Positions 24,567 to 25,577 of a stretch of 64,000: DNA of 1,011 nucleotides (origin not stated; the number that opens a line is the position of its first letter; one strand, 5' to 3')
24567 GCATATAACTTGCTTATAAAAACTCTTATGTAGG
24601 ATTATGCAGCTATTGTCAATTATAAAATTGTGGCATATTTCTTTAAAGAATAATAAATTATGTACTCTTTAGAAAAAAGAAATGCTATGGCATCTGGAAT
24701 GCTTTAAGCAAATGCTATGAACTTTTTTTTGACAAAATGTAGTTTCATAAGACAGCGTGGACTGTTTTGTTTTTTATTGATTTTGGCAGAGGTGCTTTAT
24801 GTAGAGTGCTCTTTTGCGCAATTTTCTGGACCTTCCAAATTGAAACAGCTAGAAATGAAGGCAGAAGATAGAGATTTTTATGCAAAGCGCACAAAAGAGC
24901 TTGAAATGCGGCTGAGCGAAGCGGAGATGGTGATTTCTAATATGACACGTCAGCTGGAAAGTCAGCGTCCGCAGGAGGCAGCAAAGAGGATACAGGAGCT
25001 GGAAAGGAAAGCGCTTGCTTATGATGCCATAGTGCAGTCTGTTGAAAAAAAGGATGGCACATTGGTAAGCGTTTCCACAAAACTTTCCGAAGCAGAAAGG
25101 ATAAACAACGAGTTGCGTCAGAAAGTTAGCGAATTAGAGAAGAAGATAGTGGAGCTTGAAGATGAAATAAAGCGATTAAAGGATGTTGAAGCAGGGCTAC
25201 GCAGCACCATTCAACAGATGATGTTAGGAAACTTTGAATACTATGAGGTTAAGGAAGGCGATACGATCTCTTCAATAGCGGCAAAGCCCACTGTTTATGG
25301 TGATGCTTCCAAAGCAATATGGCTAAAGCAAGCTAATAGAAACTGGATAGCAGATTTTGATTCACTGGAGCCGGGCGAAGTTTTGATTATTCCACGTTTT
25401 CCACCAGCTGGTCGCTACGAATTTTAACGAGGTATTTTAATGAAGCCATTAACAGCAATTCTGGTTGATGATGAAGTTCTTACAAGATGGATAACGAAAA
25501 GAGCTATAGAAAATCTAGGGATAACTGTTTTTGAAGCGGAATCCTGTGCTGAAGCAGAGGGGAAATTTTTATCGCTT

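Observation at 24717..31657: LysM / REC-STAS / TPR / small-protein block fused in front of the sigma-54 two-component system that drives the flagellar rod operon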

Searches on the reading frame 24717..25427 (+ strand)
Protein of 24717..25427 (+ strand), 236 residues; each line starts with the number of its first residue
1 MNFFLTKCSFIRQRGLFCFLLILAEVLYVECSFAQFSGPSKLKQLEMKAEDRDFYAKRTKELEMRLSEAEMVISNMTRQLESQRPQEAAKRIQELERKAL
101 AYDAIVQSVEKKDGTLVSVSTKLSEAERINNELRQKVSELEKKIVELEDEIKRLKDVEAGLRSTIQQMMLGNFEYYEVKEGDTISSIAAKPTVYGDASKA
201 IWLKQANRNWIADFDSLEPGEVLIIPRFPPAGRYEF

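Call 3: search_protein_families(library=pfam, proteins=[window:24717-25427:+], max_evalue=0.01)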
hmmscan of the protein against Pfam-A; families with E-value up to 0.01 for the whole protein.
window:24717-25427:+ (236 aa): 3 families
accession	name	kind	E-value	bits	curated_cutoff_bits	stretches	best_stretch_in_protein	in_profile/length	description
PF01476.26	LysM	-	3.5e-05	24.1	20.9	1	176-226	1-43/43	LysM domain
PF16888.10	YwqH-like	-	0.0058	17.3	33.7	0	131-159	6-34/123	YwqH-like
PF05557.18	MAD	-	0.0058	15.5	30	1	52-170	106-225/661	Mitotic checkpoint protein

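Call 9: search_protein_families(library=ncbifam, proteins=[window:24717-25427:+], max_evalue=0.01)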
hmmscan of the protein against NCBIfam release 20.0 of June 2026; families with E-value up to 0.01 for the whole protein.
window:24717-25427:+ (236 aa): 17 families
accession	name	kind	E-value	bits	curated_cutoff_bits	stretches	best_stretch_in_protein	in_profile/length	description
NF008399.0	PRK11198.1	equivalog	3.5e-10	40.5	134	1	98-227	24-147/149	peptidoglycan-binding protein LysM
NF003034.1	PRK03918.1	equivalog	3.7e-05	21.9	700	1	43-159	172-290/878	DNA double-strand break repair ATPase Rad50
NF005656.0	PRK07431.1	equivalog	4.2e-05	22.3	657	1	80-165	446-533/587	aspartate kinase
NF045487.1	ASRP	equivalog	4.4e-05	22.3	300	1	41-167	133-260/593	archaea-specific SMC-related protein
NF010723.1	PRK14125.1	equivalog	0.00041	20.2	60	1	172-226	31-85/87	cell division suppressor protein YneA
TIGR02169.1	SMC_prok_A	equivalog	0.00041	18.2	729.4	1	51-166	800-914/1165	chromosome segregation protein SMC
TIGR04211.1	SH3_and_anchor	equivalog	0.0011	18.6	65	1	55-157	57-161/198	TIGR04211 family SH3 domain-containing protein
TIGR02168.1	SMC_prok_B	equivalog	0.0012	16.7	567.35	1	51-156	254-938/1181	chromosome segregation protein SMC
NF038218.1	IcmG_DotF_IVB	equivalog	0.0014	18.3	200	1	72-168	84-171/266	type IVB secretion system protein IcmG/DotF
NF045508.1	PhasinPhaH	equivalog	0.0015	18.8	250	1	69-208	98-230/234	phasin PhaH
NF033930.1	pneumo_PspA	exception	0.0023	16.7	850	1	48-163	197-322/659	pneumococcal surface protein A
NF005154.0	PRK06635.1-2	equivalog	0.0025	17.2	376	1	82-167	271-357/407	aspartate kinase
NF005155.0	PRK06635.1-4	equivalog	0.0032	16.5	346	1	83-165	272-354/407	aspartate kinase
TIGR04523.1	Mplasa_alph_rch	subfamily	0.0034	15.4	270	1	56-159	453-555/745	helix-rich protein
TIGR03495.1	phage_LysB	equivalog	0.0038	17.5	92.75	1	88-163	21-96/135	Rz-like lysis system protein LysB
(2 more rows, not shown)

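Call 75: search_solved_structures(query=A2, max_evalue=1)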
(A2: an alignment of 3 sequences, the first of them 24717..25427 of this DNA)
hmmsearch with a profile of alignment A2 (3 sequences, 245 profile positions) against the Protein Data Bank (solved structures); distinct sequences matched with E-value up to 1: 38.
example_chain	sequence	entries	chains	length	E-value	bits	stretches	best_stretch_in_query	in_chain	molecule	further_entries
8qae_A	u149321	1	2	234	0.00073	22.3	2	96-167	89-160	sc-apCC-6-SLLA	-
7pvc_A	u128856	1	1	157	0.00081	22.2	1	181-235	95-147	Potassium binding protein Kbp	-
8qox_B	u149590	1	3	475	0.0025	20.5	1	123-177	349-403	Conserved membrane protein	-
2d3e_A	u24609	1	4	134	0.0034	20.1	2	45-92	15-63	General control protein GCN4 and Tropomyosin 1 alpha chain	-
7vcm_A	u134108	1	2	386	0.0058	19.4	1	182-235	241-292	Green fluorescent protein,Potassium binding protein Kbp,Green fluorescent protein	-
6gap_A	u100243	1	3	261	0.018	17.7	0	61-110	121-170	Outer capsid protein sigma-1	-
7kzm_A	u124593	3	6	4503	0.031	17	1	101-168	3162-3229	Heavy chain alpha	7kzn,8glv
5apz_A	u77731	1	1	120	0.034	16.8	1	52-168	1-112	GENERAL CONTROL PROTEIN GCN4, NOR1 TCAR0761, GENERAL CONTROL PROTEIN GCN4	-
3m0a_A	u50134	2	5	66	0.037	16.7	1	98-160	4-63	TNF receptor-associated factor 2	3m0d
3m06_A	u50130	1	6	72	0.038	16.7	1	98-160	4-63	TNF receptor-associated factor 2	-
4rrf_A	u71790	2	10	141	0.064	15.9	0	55-111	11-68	Threonine--tRNA ligase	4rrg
7zie_A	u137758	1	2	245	0.066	15.9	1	122-211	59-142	Gcf1p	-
6yrl_A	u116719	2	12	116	0.072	15.8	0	135-177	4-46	Centriole protein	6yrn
2zqm_A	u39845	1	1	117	0.084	15.6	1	72-161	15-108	Prefoldin beta subunit 1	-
4bwd_A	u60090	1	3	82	0.12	15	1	132-178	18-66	SHORT COILED-COIL PROTEIN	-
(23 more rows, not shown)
